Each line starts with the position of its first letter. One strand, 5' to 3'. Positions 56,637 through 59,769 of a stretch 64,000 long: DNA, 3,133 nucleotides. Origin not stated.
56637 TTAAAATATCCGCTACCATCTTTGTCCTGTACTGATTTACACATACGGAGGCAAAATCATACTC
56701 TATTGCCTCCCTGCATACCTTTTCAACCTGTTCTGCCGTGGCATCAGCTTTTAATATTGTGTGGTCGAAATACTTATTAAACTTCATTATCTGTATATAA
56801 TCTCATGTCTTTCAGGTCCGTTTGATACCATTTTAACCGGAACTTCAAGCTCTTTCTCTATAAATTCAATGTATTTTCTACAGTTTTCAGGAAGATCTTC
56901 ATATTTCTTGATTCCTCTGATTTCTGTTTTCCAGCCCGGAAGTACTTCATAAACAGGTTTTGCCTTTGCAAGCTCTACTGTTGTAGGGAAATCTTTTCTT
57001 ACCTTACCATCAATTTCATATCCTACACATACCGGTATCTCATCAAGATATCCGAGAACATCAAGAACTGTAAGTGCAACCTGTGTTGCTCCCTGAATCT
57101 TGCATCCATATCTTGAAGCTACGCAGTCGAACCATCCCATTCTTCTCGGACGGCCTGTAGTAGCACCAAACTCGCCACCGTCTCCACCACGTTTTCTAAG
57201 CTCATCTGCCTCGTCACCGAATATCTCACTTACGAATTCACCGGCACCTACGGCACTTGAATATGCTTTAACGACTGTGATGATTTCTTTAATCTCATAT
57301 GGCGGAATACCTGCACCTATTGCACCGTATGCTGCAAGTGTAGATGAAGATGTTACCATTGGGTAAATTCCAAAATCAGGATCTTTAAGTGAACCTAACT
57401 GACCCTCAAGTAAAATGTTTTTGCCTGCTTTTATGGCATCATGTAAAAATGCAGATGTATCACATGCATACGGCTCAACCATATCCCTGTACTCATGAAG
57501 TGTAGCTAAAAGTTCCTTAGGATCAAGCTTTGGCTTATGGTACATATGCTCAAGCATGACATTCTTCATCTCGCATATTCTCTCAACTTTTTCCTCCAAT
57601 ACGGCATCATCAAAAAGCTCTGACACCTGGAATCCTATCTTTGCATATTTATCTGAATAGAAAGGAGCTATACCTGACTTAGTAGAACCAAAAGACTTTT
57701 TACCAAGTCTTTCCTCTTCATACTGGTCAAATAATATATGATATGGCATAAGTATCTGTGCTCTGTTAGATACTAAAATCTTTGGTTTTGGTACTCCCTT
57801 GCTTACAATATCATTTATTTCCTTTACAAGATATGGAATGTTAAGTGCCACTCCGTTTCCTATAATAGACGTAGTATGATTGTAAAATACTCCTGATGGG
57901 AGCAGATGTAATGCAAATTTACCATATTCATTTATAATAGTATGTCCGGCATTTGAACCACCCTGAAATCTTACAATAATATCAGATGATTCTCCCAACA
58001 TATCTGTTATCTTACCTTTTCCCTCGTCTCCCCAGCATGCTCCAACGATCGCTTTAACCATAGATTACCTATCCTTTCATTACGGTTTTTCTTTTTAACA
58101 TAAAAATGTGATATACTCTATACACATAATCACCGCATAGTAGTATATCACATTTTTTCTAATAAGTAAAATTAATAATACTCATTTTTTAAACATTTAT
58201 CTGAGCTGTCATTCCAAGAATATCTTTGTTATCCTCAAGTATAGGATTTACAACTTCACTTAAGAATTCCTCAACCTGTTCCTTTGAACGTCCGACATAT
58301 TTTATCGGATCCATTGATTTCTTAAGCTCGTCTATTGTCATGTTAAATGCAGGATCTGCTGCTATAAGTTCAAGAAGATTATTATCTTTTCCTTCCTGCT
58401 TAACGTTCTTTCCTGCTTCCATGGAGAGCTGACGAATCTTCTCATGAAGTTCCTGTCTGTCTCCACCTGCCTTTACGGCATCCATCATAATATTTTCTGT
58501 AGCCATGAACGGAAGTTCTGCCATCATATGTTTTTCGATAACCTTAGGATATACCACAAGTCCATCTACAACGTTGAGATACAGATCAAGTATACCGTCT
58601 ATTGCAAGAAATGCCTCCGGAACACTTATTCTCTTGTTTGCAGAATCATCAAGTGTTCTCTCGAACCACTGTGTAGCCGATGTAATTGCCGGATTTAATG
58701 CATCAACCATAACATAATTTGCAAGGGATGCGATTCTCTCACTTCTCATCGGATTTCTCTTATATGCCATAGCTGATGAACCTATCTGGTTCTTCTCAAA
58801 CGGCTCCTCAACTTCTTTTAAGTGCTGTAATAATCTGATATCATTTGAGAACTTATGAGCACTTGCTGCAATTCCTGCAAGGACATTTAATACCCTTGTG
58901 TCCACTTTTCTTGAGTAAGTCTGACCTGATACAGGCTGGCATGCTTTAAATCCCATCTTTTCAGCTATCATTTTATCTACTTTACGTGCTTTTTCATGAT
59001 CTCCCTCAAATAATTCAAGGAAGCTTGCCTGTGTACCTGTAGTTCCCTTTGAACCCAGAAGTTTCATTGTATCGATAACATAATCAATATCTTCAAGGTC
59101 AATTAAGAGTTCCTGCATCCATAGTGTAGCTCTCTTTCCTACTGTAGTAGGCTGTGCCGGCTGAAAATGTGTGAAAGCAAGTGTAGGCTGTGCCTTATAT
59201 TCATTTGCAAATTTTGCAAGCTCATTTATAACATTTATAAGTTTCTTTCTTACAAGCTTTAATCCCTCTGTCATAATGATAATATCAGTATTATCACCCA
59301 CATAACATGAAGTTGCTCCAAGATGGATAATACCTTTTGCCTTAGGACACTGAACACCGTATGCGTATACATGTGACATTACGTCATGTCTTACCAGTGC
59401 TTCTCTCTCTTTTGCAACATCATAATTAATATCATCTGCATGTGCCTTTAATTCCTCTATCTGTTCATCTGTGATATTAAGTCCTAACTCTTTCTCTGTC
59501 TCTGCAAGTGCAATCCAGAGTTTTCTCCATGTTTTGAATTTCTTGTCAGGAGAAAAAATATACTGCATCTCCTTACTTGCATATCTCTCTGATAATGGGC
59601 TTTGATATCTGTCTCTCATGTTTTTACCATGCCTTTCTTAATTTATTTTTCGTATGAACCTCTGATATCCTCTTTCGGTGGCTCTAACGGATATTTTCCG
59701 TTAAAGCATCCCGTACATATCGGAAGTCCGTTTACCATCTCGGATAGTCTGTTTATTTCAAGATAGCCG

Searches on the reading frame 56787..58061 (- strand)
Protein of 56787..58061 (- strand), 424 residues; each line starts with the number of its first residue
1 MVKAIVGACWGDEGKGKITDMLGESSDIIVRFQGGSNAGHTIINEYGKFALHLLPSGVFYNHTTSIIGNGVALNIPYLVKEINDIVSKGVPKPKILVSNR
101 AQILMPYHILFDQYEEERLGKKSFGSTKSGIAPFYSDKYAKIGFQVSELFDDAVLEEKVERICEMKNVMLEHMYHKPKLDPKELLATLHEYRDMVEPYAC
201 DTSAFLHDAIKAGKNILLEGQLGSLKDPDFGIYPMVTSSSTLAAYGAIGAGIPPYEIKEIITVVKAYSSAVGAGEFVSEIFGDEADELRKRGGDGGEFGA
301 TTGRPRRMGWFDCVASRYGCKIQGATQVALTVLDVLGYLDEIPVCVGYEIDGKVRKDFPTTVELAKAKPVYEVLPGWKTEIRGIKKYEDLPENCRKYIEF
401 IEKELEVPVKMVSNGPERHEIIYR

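Call 67: search_protein_families(library=pfam, proteins=[window:56787-58061:-], max_evalue=0.00001)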
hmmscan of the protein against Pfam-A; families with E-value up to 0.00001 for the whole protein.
window:56787-58061:- (424 aa): 1 family
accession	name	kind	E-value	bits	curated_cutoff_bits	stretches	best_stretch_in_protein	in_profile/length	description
PF00709.27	Adenylsucc_synt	-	4e-165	550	27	1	4-422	1-416/416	Adenylosuccinate synthetase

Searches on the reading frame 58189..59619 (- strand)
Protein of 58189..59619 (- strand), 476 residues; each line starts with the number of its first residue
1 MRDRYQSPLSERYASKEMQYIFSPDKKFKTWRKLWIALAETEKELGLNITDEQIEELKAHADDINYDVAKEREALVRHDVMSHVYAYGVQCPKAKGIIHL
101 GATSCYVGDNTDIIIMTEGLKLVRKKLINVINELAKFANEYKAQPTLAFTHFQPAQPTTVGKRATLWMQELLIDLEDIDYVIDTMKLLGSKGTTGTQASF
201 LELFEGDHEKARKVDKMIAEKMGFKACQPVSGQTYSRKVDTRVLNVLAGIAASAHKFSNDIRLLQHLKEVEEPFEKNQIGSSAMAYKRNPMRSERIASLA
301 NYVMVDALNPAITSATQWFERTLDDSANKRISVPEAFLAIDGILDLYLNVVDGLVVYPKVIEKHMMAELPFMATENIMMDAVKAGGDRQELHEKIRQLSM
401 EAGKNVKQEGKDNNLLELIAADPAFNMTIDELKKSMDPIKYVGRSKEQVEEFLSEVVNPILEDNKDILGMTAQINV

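Call 67: search_protein_families(library=pfam, proteins=[window:58189-59619:-], max_evalue=0.00001)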
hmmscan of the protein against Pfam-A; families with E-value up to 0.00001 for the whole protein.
window:58189-59619:- (476 aa): 2 families
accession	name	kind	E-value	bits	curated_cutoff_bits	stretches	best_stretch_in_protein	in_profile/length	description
PF00206.25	Lyase_1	-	6.6e-24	85.3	27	1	64-304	79-311/312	Lyase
PF10397.14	ADSL_C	-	1.2e-23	83.7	32.7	1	370-452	1-79/79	Adenylosuccinate lyase C-terminus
